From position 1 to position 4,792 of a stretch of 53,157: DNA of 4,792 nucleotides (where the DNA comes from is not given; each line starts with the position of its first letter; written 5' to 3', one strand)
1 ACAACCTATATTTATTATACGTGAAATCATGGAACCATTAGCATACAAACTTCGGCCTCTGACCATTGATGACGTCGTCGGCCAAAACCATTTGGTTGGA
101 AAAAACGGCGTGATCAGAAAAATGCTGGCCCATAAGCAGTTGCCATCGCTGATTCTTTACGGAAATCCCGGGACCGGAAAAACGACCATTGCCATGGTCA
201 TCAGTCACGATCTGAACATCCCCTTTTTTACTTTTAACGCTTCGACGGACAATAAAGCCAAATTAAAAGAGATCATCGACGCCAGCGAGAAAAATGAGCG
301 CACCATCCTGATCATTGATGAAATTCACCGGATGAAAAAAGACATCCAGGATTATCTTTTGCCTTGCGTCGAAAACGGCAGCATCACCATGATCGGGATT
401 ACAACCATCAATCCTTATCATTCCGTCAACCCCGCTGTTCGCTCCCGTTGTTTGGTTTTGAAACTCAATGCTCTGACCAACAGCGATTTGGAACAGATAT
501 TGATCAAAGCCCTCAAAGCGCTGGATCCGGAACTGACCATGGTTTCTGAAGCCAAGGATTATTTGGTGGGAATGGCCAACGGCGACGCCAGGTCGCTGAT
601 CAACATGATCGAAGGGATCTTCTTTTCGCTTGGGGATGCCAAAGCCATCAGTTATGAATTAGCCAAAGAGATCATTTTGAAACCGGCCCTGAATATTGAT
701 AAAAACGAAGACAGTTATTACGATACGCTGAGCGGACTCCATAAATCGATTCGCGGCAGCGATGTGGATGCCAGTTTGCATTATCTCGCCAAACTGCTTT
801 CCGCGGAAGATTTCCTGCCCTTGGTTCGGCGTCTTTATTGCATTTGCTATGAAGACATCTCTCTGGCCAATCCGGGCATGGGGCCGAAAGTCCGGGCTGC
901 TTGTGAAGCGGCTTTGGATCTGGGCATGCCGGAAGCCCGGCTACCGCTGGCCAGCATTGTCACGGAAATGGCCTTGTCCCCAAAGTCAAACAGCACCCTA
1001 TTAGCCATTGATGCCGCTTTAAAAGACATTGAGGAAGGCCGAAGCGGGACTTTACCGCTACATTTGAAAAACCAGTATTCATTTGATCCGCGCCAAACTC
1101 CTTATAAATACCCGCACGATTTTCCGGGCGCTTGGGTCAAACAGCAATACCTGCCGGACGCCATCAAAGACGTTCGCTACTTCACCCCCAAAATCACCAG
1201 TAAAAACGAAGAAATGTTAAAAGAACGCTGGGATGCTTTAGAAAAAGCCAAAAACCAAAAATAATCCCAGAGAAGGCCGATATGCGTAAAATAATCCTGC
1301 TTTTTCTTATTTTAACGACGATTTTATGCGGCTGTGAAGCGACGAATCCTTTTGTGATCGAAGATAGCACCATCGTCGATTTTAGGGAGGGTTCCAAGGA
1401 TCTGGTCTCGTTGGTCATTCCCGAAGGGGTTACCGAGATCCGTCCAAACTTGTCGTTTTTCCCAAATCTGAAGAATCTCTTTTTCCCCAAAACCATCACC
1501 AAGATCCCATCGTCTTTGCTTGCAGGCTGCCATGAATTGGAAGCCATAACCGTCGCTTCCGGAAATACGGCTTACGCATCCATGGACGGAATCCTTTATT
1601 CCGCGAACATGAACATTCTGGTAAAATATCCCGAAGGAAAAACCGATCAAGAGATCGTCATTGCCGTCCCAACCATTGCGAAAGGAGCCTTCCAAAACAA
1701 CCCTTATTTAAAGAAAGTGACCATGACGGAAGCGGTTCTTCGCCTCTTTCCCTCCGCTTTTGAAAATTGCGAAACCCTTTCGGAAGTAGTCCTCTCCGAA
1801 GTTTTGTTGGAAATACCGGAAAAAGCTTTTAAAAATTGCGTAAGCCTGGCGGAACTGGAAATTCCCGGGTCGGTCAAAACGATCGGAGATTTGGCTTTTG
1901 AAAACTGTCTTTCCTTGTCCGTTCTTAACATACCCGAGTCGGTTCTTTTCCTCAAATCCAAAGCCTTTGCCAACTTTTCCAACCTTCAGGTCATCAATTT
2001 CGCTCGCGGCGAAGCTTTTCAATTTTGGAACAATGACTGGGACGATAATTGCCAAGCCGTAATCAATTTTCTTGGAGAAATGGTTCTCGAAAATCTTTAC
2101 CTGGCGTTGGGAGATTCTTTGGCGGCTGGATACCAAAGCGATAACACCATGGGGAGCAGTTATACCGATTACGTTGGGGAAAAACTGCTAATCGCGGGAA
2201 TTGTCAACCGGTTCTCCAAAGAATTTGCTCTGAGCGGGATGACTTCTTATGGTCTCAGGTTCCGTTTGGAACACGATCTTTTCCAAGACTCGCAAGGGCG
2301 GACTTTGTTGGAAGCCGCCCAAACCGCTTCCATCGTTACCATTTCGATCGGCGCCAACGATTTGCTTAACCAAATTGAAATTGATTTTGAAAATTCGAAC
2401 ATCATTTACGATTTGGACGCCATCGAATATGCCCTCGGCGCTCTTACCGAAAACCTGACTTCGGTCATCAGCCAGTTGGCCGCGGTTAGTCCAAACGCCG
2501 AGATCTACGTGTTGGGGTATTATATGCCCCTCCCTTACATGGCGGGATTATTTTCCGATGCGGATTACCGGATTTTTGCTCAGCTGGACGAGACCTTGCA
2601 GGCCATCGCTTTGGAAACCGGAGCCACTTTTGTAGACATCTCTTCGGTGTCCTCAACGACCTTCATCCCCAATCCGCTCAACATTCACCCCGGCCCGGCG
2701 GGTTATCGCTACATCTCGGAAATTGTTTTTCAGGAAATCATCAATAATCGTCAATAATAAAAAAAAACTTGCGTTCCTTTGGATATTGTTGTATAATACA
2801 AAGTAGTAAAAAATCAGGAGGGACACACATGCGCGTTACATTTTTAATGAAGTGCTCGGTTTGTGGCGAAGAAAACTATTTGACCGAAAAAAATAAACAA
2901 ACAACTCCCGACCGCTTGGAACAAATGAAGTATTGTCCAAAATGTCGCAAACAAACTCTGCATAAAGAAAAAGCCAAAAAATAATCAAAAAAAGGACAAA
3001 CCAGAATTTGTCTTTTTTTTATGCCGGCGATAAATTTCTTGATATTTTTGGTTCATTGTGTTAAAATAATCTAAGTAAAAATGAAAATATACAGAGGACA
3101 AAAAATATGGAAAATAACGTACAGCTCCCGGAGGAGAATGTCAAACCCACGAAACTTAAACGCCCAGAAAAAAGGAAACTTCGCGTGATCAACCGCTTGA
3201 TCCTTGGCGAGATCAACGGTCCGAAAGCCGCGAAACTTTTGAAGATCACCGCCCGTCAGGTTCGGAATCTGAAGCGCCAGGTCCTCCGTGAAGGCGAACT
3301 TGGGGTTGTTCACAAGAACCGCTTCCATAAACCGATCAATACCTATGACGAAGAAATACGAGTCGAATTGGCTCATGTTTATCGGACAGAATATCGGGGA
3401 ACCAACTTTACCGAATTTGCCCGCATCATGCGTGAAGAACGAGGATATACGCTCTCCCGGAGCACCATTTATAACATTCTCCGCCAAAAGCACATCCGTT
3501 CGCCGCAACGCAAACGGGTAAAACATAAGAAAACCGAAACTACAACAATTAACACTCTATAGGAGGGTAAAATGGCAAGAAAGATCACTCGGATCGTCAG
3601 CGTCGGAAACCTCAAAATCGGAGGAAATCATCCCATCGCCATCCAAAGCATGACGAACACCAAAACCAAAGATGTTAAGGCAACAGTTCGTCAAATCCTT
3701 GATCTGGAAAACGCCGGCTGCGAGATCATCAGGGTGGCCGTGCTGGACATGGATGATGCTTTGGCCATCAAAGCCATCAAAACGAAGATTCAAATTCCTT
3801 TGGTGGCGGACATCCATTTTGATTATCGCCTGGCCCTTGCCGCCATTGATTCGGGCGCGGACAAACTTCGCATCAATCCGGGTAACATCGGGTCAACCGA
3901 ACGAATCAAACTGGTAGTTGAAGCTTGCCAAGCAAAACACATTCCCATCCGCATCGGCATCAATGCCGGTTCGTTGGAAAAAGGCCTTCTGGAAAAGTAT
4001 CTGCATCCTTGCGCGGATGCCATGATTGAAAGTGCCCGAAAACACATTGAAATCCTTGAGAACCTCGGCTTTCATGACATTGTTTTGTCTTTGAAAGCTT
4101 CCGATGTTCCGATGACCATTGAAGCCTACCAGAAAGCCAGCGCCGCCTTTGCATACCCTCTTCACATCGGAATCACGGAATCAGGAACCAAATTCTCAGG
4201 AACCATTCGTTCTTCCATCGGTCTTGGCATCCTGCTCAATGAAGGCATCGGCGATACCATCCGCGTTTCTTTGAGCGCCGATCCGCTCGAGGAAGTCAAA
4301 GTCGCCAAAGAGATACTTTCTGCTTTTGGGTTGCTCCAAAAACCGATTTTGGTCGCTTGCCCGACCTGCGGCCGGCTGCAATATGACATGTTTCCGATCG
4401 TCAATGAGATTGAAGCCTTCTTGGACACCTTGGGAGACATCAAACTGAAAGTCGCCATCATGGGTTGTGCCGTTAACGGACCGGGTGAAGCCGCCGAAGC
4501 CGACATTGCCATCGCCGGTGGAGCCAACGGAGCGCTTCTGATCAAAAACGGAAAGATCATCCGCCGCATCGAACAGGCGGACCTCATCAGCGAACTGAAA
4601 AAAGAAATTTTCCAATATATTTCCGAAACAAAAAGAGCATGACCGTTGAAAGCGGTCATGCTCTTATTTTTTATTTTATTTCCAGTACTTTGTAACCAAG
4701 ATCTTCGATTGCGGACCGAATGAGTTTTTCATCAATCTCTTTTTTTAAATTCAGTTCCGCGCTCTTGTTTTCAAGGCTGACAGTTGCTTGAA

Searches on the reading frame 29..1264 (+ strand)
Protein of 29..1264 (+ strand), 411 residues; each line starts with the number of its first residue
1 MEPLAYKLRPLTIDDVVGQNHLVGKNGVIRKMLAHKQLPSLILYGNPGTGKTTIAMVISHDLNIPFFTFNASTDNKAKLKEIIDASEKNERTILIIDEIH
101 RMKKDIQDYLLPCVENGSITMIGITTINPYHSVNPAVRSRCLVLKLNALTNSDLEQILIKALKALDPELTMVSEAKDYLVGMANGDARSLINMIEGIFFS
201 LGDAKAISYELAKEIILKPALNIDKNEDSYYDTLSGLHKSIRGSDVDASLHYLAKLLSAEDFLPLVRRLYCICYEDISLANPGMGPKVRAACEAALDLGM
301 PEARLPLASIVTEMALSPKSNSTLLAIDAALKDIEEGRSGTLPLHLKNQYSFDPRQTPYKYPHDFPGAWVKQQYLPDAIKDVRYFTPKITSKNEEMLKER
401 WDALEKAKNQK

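Call 61: search_protein_families(library=pfam, proteins=[window:29-1264:+], max_evalue=0.00001)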
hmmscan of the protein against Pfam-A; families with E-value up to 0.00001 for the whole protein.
window:29-1264:+ (411 aa): 9 families
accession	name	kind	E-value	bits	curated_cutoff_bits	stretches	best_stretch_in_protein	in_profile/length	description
PF12002.13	MgsA_C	-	2.3e-48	164.7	27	1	243-404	1-166/167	MgsA AAA+ ATPase C terminal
PF16193.11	AAA_assoc_2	-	5.9e-17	62.1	34.3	1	168-242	4-81/81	AAA C-terminal domain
PF00004.35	AAA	-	1.2e-16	61.8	21.2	1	41-141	1-123/131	ATPase family associated with various cellular activities (AAA)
PF05496.18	RuvB_N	-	4.1e-15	56.3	27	1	8-122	1-116/159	Holliday junction DNA helicase RuvB P-loop domain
PF07728.20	AAA_5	-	5.8e-09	36.5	22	1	41-120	2-96/139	AAA domain (dynein-related subfamily)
PF06068.19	TIP49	-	1.9e-07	31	23.8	1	14-73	24-87/347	TIP49 P-loop domain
PF13173.12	AAA_14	-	4.9e-07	30.2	27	1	41-147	5-121/129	AAA domain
PF00158.32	Sigma54_activat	-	4.2e-06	27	20.2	0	87-126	90-129/168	Sigma-54 interaction domain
PF13191.12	AAA_16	-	7.9e-06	26.9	32.6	0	35-62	21-48/167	AAA ATPase domain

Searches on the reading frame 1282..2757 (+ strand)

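Call 61: search_protein_families(library=pfam, proteins=[window:1282-2757:+], max_evalue=0.00001)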
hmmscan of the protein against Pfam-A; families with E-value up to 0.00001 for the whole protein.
window:1282-2757:+ (491 aa): 3 families
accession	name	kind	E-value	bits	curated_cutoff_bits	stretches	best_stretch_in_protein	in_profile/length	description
PF13306.12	LRR_5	-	4.9e-30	104.5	27.7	1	131-241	2-109/127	BspA type Leucine rich repeat region (6 copies)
PF13472.12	Lipase_GDSL_2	-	2.5e-21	77.4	32.9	1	275-476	1-177/178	GDSL-like Lipase/Acylhydrolase family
PF00657.28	Lipase_GDSL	-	1.3e-09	39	23.6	1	273-480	1-206/208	GDSL-like Lipase/Acylhydrolase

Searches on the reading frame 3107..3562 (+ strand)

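Call 80: search_protein_families(library=pfam, proteins=[window:3107-3562:+], max_evalue=0.001)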
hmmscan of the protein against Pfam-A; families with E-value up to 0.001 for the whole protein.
window:3107-3562:+ (151 aa): 3 families
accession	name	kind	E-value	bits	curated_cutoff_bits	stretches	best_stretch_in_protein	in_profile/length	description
PF13518.12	HTH_28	-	3.3e-05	24.3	25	1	23-72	1-49/52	Helix-turn-helix domain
PF13384.12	HTH_23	-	0.00038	20.6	24.6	0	21-66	4-48/50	Homeodomain-like domain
PF13565.12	HTH_32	-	0.00053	20.9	33.7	0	52-125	2-73/73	Homeodomain-like domain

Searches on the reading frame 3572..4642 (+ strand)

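Call 61: search_protein_families(library=pfam, proteins=[window:3572-4642:+], max_evalue=0.00001)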
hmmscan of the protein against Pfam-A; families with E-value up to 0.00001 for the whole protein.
window:3572-4642:+ (356 aa): 1 family
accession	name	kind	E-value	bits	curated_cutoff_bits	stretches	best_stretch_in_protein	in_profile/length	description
PF04551.19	GcpE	-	2.1e-144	481.2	32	1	6-346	1-341/343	GcpE protein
